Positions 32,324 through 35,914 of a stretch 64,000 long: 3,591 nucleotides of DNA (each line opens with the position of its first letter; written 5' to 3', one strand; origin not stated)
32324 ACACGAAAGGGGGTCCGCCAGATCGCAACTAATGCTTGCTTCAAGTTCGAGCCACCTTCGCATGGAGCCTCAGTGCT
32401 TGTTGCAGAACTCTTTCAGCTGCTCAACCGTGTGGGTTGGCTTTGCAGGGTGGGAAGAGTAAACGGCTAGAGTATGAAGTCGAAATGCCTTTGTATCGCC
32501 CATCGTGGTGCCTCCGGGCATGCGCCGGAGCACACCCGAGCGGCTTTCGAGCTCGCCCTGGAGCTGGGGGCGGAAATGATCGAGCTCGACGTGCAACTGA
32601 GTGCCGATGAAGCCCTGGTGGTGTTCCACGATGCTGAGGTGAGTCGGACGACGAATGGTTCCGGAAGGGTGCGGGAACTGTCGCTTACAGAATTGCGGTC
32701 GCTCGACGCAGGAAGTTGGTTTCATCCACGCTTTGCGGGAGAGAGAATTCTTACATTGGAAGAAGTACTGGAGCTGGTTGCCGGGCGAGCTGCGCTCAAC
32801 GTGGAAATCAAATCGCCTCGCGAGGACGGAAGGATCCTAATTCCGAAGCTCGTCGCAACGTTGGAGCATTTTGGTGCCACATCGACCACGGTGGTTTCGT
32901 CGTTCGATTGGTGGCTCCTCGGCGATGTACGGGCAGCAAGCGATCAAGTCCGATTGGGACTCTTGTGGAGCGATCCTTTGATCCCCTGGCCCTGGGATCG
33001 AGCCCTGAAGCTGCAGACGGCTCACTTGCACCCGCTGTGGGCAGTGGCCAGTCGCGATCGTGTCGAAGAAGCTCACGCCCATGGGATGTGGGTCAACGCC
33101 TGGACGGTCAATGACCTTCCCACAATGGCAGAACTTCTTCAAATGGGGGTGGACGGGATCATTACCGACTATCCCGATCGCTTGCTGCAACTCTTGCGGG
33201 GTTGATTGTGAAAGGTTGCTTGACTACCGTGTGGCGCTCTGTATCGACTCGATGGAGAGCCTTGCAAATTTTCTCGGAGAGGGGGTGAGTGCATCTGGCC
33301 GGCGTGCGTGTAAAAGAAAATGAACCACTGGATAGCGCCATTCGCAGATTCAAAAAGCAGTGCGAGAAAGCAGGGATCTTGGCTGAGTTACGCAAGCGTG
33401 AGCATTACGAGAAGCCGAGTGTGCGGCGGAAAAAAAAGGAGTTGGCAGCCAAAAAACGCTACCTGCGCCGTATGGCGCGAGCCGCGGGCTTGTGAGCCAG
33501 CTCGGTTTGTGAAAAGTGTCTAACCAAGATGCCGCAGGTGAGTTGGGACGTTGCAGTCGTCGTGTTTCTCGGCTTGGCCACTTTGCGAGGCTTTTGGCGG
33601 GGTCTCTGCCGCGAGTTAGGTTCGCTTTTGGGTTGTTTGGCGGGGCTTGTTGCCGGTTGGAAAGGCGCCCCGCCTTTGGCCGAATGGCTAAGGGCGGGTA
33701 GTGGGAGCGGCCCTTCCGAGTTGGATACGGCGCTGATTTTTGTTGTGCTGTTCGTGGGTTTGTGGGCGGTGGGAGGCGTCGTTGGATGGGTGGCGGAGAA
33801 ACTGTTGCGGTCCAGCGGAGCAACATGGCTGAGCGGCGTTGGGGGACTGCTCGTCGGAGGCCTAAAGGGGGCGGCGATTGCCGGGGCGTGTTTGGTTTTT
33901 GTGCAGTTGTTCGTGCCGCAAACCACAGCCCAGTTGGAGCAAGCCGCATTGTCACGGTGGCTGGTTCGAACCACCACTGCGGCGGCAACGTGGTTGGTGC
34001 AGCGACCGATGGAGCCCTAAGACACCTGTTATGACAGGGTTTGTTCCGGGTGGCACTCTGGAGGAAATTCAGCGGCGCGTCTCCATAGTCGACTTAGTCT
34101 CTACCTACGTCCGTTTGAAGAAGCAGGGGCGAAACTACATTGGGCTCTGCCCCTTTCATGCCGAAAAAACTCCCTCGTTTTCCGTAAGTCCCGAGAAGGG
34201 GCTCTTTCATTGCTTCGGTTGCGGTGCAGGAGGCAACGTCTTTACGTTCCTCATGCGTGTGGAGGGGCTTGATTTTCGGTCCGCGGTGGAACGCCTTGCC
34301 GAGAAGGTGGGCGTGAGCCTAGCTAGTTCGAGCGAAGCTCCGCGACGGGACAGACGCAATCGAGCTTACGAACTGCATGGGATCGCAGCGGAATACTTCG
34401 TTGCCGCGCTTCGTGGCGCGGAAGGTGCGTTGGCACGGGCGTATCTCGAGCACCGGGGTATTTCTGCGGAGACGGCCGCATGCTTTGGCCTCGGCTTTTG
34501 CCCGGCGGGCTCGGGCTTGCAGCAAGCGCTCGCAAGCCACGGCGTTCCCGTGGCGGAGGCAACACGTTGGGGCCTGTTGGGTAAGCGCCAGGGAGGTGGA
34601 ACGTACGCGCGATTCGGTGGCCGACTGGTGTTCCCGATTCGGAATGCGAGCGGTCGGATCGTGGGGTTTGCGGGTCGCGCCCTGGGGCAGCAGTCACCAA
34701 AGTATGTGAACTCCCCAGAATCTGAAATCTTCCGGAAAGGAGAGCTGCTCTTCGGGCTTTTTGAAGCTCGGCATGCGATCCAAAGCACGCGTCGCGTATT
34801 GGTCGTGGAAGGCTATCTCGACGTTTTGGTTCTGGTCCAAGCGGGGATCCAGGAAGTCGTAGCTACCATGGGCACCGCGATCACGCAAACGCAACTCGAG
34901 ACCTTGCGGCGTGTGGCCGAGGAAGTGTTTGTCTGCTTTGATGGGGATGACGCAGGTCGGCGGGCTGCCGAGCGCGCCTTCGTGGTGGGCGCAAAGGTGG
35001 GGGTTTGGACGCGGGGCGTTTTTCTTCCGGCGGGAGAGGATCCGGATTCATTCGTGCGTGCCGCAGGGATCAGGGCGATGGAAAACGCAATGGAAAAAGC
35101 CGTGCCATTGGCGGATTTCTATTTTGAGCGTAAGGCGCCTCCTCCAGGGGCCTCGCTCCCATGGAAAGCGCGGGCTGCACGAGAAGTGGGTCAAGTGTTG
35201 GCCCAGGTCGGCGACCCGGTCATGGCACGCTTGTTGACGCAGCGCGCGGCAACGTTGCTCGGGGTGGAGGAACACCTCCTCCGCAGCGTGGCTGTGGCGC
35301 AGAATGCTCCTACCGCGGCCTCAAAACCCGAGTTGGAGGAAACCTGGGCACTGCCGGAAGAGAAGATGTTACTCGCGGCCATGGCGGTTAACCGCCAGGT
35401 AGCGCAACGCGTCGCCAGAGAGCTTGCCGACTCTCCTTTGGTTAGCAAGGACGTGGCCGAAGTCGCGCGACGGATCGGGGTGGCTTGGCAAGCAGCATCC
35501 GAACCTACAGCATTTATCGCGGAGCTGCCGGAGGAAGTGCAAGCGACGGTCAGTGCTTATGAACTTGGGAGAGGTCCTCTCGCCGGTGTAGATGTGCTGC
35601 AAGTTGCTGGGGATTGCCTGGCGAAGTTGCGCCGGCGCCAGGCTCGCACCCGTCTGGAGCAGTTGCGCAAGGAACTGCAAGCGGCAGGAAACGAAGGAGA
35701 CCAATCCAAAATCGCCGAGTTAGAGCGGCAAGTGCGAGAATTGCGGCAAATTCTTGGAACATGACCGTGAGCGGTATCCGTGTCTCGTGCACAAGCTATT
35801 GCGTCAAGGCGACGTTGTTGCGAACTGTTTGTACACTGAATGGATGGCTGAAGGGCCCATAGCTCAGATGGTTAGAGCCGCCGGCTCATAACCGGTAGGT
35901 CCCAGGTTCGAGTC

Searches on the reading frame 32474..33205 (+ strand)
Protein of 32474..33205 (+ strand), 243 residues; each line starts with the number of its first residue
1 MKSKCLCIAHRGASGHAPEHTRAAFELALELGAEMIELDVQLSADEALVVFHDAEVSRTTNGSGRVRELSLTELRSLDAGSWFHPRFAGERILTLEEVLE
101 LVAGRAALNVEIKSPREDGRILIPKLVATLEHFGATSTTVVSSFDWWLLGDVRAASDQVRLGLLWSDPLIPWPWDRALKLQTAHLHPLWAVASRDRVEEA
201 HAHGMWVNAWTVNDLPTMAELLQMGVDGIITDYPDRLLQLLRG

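Call 33: search_protein_families(library=pfam, proteins=[window:32474-33205:+], max_evalue=0.00001)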
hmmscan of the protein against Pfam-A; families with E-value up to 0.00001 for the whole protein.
window:32474-33205:+ (243 aa): 2 families
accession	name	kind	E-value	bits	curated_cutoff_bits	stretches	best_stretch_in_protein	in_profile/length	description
PF03009.23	GDPD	-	1e-51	176.9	23.6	1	10-235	1-243/244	Glycerophosphoryl diester phosphodiesterase family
PF13653.12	GDPD_2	-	2.3e-09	37.8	27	1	207-235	2-30/30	Glycerophosphoryl diester phosphodiesterase family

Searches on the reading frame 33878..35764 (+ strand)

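Call 33: search_protein_families(library=pfam, proteins=[window:33878-35764:+], max_evalue=0.00001)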
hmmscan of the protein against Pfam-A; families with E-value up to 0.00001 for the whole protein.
window:33878-35764:+ (628 aa): 6 families
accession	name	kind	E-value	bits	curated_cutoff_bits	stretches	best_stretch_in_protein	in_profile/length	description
PF01807.25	Zn_ribbon_DnaG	-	9.5e-38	128.4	24.9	1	60-150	5-95/98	CHC2 zinc finger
PF08275.17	DNAG_N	-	3.1e-34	118.2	26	1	173-297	1-127/128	DNA primase catalytic core, N-terminal domain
PF13155.12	Toprim_2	-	4.5e-19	69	22.1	1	309-392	2-87/88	Toprim-like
PF13662.12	Toprim_4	-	4.8e-15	56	25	1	306-368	2-71/85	Toprim domain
PF01751.28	Toprim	-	4.2e-11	43.3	23.1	1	307-368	2-77/96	Toprim domain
PF13362.12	Toprim_3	-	5.3e-08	33.6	27.2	1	307-397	2-93/95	Toprim domain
